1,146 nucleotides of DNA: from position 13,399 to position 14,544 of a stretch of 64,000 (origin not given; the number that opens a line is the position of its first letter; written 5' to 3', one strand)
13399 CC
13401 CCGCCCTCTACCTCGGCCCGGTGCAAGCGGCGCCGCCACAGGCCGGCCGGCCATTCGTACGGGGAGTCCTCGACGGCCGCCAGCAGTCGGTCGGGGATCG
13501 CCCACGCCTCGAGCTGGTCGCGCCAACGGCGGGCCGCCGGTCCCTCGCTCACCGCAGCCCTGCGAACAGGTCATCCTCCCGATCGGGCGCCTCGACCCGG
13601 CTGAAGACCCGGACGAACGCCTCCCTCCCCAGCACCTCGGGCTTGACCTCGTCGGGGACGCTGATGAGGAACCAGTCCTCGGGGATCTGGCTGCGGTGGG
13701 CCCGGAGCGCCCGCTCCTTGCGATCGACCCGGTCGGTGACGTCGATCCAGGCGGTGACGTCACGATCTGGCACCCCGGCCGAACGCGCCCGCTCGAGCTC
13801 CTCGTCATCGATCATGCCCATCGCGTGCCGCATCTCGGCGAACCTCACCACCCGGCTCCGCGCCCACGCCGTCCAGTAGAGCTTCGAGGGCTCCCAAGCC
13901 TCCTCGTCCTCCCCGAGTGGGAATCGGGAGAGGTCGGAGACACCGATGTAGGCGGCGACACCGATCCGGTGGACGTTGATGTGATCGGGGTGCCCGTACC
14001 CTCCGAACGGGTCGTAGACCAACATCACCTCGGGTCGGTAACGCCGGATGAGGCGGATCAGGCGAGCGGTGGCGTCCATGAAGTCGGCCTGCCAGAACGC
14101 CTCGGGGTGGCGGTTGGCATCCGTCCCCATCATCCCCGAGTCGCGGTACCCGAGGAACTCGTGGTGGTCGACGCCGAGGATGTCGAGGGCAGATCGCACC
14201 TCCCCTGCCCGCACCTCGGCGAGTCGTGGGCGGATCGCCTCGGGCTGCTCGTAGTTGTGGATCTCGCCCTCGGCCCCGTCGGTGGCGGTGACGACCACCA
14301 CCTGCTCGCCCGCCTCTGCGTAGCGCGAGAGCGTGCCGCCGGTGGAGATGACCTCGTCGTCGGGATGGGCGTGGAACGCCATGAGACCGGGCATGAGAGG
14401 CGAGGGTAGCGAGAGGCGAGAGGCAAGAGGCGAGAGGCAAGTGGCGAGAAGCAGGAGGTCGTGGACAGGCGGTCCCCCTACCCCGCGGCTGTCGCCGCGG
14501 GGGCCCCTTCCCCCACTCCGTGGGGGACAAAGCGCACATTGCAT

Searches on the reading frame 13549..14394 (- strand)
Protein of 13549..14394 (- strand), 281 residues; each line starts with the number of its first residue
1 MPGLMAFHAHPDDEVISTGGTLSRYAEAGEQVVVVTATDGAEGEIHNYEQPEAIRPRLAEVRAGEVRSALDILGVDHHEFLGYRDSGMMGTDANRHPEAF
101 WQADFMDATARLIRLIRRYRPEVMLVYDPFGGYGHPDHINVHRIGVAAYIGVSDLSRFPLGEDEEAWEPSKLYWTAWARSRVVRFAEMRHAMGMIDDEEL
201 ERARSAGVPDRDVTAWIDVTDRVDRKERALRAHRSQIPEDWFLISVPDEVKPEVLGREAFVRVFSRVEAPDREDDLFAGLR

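Call 56: find_homologous_proteins(query=window:13549-14394:-, max_evalue=1e-40)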
Query window:13549-14394:- (281 aa): 5156 proteins with E <= 1e-40 among 8000 candidates; the best 120 are listed.
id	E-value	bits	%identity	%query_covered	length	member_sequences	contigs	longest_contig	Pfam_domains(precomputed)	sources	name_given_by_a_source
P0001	4.4e-186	635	100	100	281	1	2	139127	PF02585.23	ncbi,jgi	ncbi:MAG: PIG-L family deacetylase [Acidimicrobiia bacterium]|jgi:N-acetyl-1-D-myo-inositol-2-amino-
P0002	1.7e-168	577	91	99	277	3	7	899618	PF02585.23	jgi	jgi:N-acetyl-1-D-myo-inositol-2-amino-2-deoxy-alpha-D-glucopyranoside deacetylase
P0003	1.8e-158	544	84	100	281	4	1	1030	PF02585.23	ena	-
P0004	8.5e-152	522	81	100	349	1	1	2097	PF02585.23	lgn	-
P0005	1.3e-147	508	77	100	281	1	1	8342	PF02585.23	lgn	-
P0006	1.9e-147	508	77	100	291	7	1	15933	PF02585.23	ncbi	-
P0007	4.5e-146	503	77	100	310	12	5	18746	PF02585.23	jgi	jgi:LmbE family N-acetylglucosaminyl deacetylase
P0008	9.7e-145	499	77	100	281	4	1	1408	PF02585.23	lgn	-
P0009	1.4e-144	499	76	100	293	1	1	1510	PF02585.23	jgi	jgi:N-acetyl-1-D-myo-inositol-2-amino-2-deoxy-alpha-D-glucopyranoside deacetylase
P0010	5.2e-143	493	75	100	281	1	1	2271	PF02585.23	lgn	-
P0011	7.7e-143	493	75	100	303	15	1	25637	PF02585.23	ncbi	-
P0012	2.8e-142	491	74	100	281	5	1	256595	PF02585.23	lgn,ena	-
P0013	4.1e-142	490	76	99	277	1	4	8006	PF02585.23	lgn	-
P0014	1.1e-141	489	75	100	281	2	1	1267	PF02585.23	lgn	-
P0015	1.3e-141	489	74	100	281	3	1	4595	PF02585.23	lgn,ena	-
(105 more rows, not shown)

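Call 57: find_encoding_contigs(protein=P0002, flank=10000, max_places=7)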
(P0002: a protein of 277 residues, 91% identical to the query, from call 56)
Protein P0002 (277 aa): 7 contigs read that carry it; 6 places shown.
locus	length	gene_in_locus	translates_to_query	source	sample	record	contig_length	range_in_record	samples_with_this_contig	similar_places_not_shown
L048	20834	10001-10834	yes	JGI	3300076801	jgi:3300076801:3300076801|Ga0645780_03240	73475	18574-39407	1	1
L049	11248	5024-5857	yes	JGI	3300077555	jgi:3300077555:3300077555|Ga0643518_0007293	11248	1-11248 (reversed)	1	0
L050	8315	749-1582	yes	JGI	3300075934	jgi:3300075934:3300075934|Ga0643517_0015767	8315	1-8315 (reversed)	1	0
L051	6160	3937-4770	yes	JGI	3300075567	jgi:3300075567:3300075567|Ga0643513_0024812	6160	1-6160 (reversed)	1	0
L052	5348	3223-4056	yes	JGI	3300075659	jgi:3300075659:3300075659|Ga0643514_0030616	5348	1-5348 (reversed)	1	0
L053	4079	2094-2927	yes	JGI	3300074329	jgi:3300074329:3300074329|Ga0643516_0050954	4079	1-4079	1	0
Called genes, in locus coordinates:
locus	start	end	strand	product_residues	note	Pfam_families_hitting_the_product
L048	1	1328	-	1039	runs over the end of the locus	PF00486:Trans_reg_C, PF03704:BTAD, PF00931:NB-ARC (weak), PF13191:AAA_16 (weak), PF13401:AAA_22 (weak), PF20703:nSTAND1 (faint), PF25872:HTH_77 (faint), PF13424:TPR_12 (weak)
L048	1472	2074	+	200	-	-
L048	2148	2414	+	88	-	PF09527:ATPase_gene1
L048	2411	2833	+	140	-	-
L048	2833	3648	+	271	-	PF00119:ATP-synt_A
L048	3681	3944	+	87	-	PF00137:ATP-synt_C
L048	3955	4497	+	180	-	PF00430:ATP-synt_B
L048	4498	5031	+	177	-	PF00213:OSCP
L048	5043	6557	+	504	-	PF02874:ATP-synt_ab_N, PF00006:ATP-synt_ab, PF00306:ATP-synt_ab_C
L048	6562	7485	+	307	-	PF00231:ATP-synt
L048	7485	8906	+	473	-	PF02874:ATP-synt_ab_N, PF00006:ATP-synt_ab, PF22919:ATP-synt_VA_C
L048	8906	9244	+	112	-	PF02823:ATP-synt_DE_N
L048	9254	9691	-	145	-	PF10604:Polyketide_cyc2 (weak)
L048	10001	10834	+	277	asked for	PF02585:PIG-L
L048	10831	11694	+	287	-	PF08241:Methyltransf_11, PF13649:Methyltransf_25 (weak)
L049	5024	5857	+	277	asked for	PF02585:PIG-L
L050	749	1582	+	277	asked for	PF02585:PIG-L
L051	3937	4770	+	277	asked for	PF02585:PIG-L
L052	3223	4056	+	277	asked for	PF02585:PIG-L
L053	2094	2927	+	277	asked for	PF02585:PIG-L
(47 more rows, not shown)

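Call 60: find_encoding_contigs(protein=P0012, flank=10000, max_places=2)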
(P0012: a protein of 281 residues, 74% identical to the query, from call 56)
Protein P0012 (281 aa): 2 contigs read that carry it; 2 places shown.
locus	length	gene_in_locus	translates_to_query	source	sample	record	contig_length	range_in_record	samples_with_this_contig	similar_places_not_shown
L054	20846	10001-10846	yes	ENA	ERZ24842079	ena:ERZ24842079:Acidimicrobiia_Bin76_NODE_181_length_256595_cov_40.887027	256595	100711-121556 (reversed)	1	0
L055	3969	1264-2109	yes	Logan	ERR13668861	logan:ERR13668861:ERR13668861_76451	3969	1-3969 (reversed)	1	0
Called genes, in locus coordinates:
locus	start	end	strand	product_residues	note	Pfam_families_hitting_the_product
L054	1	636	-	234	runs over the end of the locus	PF00106:adh_short, PF08659:KR, PF13561:adh_short_C2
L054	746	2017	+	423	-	PF00464:SHMT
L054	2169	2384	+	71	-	PF09527:ATPase_gene1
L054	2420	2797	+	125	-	-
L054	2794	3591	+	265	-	PF00119:ATP-synt_A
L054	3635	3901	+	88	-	PF00137:ATP-synt_C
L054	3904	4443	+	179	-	PF00430:ATP-synt_B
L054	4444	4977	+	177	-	PF00213:OSCP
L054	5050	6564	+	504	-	PF02874:ATP-synt_ab_N, PF00006:ATP-synt_ab, PF06745:ATPase (weak), PF00306:ATP-synt_ab_C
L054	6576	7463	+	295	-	PF00231:ATP-synt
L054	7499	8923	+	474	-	PF02874:ATP-synt_ab_N, PF00006:ATP-synt_ab, PF22919:ATP-synt_VA_C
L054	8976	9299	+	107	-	PF02823:ATP-synt_DE_N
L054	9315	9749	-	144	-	PF10604:Polyketide_cyc2 (weak)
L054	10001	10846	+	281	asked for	PF02585:PIG-L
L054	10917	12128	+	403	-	PF00202:Aminotran_3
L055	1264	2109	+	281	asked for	PF02585:PIG-L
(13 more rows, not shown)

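Call 61: find_encoding_contigs(protein=P0006, flank=10000, max_places=2)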
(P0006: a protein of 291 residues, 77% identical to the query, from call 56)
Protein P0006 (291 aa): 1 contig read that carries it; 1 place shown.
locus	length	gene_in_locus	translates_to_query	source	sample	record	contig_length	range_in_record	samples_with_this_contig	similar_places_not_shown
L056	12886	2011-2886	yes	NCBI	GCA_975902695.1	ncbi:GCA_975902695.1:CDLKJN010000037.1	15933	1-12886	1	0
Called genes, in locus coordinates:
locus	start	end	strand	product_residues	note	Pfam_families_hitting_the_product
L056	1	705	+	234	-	?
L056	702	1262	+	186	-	-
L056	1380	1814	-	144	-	-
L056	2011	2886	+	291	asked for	PF02585:PIG-L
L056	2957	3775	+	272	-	PF01875:Memo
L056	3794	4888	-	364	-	PF04055:Radical_SAM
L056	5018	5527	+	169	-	PF00210:Ferritin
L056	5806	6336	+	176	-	-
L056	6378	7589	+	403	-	PF00202:Aminotran_3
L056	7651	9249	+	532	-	PF00005:ABC_tran, PF13191:AAA_16 (faint), PF13555:AAA_29 (faint), PF02463:SMC_N (faint), PF13166:AAA_13 (faint), PF12848:ABC_tran_Xtn, PF00005:ABC_tran, PF13304:AAA_21 (weak), +1 more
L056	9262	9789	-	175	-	PF04893:Yip1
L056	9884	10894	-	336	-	PF02775:TPP_enzyme_C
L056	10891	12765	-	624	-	PF01558:POR, PF01855:POR_N, PF17147:PFOR_II (weak)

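Call 64: find_encoding_contigs(protein=P0004, flank=3000, max_places=2)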
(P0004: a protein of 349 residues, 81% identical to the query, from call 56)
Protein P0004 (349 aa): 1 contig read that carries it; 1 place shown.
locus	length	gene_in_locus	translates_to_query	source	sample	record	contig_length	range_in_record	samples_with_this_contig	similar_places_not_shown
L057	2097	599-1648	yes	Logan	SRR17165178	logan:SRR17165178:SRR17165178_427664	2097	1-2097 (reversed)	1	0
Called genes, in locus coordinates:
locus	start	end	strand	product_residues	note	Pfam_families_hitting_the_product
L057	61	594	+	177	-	PF09860:DUF2087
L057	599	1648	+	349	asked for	PF02585:PIG-L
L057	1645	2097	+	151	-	?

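Call 86: find_encoding_contigs(protein=P0003, flank=2000, max_places=3)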
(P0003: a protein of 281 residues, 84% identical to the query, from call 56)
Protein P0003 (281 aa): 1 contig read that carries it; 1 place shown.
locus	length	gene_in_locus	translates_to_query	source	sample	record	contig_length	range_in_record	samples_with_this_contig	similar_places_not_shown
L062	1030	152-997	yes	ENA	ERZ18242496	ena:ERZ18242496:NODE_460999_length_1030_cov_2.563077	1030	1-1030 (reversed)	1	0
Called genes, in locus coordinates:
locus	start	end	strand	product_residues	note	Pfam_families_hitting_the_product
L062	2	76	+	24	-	?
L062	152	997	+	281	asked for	PF02585:PIG-L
